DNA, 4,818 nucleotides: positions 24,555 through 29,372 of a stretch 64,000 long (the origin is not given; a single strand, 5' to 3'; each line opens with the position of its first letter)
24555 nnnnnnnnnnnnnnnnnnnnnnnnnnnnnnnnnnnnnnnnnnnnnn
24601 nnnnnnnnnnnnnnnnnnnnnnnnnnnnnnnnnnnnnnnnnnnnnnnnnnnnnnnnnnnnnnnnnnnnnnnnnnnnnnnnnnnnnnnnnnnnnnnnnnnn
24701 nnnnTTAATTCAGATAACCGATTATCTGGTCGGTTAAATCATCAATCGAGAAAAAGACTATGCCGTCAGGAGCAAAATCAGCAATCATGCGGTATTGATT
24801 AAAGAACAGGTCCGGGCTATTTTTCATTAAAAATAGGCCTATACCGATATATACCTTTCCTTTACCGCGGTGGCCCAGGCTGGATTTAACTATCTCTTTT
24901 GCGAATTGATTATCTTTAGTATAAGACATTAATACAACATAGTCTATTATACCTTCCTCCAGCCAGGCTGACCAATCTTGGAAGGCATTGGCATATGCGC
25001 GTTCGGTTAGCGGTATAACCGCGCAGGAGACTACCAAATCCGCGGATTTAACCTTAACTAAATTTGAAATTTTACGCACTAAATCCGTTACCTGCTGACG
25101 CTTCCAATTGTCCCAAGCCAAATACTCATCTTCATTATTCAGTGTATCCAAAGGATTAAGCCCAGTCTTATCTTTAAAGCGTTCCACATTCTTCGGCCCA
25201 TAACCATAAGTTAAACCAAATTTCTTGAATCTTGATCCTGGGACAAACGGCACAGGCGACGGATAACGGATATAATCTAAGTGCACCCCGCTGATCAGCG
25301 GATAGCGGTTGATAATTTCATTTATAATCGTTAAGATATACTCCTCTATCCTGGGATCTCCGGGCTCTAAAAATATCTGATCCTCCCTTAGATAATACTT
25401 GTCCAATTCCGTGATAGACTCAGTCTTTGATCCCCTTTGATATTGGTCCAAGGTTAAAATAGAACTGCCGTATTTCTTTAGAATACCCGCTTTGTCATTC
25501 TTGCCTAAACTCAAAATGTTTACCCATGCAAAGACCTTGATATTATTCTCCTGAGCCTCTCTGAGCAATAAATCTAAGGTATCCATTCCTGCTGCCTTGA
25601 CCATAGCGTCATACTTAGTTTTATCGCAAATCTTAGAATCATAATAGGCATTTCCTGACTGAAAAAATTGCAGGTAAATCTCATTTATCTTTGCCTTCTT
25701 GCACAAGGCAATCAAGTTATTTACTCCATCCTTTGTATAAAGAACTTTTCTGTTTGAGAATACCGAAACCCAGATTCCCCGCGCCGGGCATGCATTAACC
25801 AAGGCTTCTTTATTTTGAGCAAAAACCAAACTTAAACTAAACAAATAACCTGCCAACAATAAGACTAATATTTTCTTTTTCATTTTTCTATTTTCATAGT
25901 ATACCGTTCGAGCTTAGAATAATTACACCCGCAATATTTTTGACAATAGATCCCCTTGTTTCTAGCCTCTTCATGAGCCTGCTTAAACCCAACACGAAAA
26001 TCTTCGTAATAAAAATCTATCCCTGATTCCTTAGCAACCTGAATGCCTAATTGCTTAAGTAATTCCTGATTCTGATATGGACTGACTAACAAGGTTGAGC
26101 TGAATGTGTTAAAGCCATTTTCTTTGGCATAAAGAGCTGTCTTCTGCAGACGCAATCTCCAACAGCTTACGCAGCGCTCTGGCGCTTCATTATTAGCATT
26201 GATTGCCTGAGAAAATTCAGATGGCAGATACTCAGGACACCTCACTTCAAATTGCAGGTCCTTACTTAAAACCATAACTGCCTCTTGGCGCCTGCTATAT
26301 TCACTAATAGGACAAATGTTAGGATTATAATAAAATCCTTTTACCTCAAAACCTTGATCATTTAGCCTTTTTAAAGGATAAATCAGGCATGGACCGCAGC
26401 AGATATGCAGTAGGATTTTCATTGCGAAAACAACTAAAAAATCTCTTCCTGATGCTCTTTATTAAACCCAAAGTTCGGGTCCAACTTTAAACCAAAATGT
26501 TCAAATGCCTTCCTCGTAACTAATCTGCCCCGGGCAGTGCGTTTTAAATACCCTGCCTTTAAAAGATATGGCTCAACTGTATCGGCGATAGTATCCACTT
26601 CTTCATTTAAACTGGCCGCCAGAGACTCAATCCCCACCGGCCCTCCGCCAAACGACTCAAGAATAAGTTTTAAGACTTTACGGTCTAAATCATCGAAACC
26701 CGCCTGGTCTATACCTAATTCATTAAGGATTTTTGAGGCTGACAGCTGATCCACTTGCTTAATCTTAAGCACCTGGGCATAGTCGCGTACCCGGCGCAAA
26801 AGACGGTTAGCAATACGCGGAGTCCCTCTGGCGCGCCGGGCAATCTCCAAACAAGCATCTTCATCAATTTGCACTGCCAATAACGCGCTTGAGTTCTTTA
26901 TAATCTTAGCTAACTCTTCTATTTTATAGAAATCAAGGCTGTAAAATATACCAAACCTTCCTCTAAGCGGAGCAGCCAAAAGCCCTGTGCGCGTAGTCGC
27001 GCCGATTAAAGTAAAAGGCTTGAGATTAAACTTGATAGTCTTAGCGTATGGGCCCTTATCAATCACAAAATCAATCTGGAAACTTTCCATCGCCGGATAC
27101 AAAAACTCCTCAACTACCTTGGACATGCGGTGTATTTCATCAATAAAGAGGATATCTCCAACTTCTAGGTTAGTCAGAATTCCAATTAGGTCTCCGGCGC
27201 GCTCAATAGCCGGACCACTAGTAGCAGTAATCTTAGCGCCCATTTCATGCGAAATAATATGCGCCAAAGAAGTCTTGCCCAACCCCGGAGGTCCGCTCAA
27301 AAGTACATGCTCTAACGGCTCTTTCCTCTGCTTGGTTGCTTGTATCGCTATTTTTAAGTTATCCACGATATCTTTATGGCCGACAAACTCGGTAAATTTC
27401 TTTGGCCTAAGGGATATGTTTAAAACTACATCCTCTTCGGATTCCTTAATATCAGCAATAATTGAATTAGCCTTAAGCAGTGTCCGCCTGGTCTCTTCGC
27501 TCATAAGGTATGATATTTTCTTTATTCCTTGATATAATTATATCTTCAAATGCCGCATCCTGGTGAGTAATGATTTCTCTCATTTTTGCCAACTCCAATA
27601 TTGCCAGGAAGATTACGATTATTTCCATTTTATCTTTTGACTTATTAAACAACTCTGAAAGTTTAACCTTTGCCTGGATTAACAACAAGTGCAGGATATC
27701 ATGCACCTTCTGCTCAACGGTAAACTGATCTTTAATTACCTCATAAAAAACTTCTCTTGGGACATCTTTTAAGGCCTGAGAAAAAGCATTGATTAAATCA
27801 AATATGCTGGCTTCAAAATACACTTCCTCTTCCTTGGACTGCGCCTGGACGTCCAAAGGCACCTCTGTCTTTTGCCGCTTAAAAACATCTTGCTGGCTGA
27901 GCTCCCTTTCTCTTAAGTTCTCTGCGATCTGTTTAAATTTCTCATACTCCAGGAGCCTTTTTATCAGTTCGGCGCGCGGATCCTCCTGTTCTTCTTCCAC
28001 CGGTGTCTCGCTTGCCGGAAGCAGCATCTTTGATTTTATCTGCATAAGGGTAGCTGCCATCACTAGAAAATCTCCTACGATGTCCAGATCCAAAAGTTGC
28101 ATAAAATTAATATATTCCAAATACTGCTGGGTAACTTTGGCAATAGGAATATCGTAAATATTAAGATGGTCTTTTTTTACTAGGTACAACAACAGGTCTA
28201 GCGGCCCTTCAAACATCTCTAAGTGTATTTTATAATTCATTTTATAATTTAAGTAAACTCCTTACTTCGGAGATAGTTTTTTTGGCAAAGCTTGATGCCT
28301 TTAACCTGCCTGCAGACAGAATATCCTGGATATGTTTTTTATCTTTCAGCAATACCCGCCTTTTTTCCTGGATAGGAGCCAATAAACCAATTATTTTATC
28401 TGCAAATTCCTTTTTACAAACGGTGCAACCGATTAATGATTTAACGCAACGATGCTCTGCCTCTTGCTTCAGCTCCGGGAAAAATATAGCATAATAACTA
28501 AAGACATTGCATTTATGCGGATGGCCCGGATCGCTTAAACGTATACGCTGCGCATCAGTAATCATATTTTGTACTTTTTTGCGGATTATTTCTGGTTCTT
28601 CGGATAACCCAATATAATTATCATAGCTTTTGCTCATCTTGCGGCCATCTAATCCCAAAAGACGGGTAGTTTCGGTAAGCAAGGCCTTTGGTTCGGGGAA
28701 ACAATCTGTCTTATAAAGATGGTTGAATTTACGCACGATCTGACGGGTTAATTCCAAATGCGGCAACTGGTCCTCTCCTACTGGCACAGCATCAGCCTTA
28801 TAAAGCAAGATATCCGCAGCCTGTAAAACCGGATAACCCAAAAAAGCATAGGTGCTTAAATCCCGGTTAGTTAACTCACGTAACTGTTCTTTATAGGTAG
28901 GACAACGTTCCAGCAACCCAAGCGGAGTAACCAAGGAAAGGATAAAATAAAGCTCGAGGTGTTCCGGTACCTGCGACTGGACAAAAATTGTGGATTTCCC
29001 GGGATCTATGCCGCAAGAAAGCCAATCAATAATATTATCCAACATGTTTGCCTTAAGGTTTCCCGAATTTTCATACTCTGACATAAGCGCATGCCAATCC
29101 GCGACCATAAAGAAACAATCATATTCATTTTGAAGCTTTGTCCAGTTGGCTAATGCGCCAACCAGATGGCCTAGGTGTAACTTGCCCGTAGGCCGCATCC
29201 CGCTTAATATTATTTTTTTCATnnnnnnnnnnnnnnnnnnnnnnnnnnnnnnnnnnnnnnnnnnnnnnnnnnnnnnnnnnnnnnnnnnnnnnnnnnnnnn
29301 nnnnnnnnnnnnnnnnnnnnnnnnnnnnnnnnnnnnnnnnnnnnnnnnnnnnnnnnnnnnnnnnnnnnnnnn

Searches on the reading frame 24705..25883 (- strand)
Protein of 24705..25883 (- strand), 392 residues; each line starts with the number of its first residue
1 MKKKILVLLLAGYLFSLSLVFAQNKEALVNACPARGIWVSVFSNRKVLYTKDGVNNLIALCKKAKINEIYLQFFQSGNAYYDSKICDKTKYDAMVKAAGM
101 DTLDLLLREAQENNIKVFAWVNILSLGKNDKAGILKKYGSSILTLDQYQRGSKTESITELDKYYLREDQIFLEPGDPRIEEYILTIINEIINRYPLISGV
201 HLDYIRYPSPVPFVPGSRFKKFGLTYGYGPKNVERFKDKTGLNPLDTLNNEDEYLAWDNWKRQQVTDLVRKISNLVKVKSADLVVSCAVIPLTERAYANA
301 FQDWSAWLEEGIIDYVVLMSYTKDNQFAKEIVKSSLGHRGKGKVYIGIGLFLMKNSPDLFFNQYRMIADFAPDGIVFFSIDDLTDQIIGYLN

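Call 10: search_protein_families(library=pfam, max_evalue=0.00001, proteins=[window:24705-25883:-])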
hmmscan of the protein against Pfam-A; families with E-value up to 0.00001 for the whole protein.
window:24705-25883:- (392 aa): 1 family
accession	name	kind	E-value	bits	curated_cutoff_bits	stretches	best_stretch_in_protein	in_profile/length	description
PF02638.21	GHL10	-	2.7e-35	122.4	27.9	1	35-334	3-275/311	Glycosyl hydrolase-like 10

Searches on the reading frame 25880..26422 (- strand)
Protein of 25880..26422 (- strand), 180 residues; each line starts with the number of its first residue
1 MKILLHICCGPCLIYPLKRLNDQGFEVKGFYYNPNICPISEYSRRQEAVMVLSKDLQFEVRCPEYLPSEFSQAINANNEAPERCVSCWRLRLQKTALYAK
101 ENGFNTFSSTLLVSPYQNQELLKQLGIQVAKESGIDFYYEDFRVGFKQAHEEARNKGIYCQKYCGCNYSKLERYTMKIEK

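Call 10: search_protein_families(library=pfam, max_evalue=0.00001, proteins=[window:25880-26422:-])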
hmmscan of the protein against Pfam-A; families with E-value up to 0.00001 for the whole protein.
window:25880-26422:- (180 aa): 1 family
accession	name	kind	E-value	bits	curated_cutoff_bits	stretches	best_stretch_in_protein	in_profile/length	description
PF02677.20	QueH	-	1.2e-56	192.1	23.5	1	3-171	1-174/175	Epoxyqueuosine reductase QueH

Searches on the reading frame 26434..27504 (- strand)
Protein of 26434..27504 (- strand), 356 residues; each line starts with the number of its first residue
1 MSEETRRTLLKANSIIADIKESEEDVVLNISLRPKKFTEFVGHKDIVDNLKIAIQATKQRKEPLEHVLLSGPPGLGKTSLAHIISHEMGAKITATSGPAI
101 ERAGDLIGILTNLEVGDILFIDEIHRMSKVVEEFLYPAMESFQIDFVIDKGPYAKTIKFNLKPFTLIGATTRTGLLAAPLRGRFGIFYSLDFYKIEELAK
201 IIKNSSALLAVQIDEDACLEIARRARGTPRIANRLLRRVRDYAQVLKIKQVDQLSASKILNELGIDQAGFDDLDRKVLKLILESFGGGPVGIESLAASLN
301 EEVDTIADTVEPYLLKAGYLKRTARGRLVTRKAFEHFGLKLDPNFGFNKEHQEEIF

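Call 10: search_protein_families(library=pfam, max_evalue=0.00001, proteins=[window:26434-27504:-])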
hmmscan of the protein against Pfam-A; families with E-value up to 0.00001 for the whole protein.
window:26434-27504:- (356 aa): 5 families
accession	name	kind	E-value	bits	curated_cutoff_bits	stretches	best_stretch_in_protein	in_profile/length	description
PF05496.18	RuvB_N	-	1.4e-71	239.8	27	1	32-188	1-157/159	Holliday junction DNA helicase RuvB P-loop domain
PF17864.7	AAA_lid_4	-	2e-27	95.2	27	1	193-266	1-74/74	RuvB AAA lid domain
PF05491.19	RuvB_C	-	1.8e-24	85.9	24.7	1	268-337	2-71/72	RuvB C-terminal winged helix domain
PF00004.35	AAA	-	4.1e-20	73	21.2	1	67-188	1-127/131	ATPase family associated with various cellular activities (AAA)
PF07728.20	AAA_5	-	5.6e-07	30.1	22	1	66-176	1-131/139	AAA domain (dynein-related subfamily)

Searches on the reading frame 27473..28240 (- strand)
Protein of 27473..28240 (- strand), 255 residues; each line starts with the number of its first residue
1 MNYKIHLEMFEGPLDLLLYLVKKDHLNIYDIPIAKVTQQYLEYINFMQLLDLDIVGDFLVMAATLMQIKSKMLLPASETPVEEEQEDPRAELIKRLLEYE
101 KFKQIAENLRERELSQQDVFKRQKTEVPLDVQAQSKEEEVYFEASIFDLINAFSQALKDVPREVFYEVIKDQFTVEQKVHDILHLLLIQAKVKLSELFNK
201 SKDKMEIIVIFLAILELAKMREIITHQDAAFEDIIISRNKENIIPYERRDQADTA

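Call 10: search_protein_families(library=pfam, max_evalue=0.00001, proteins=[window:27473-28240:-])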
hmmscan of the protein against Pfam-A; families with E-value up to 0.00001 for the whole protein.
window:27473-28240:- (255 aa): 1 family
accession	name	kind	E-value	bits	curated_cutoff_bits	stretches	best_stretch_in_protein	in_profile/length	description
PF02616.19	SMC_ScpA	-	2.7e-41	142.5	24.6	1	20-237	1-230/232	Segregation and condensation protein ScpA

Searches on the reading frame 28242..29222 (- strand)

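Call 10: search_protein_families(library=pfam, max_evalue=0.00001, proteins=[window:28242-29222:-])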
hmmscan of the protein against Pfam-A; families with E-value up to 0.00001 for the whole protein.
window:28242-29222:- (326 aa): 1 family
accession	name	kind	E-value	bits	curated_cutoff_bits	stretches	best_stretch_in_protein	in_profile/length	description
PF00579.31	tRNA-synt_1b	-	1.5e-64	218.5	21.1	1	4-281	7-291/292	tRNA synthetases class I (W and Y)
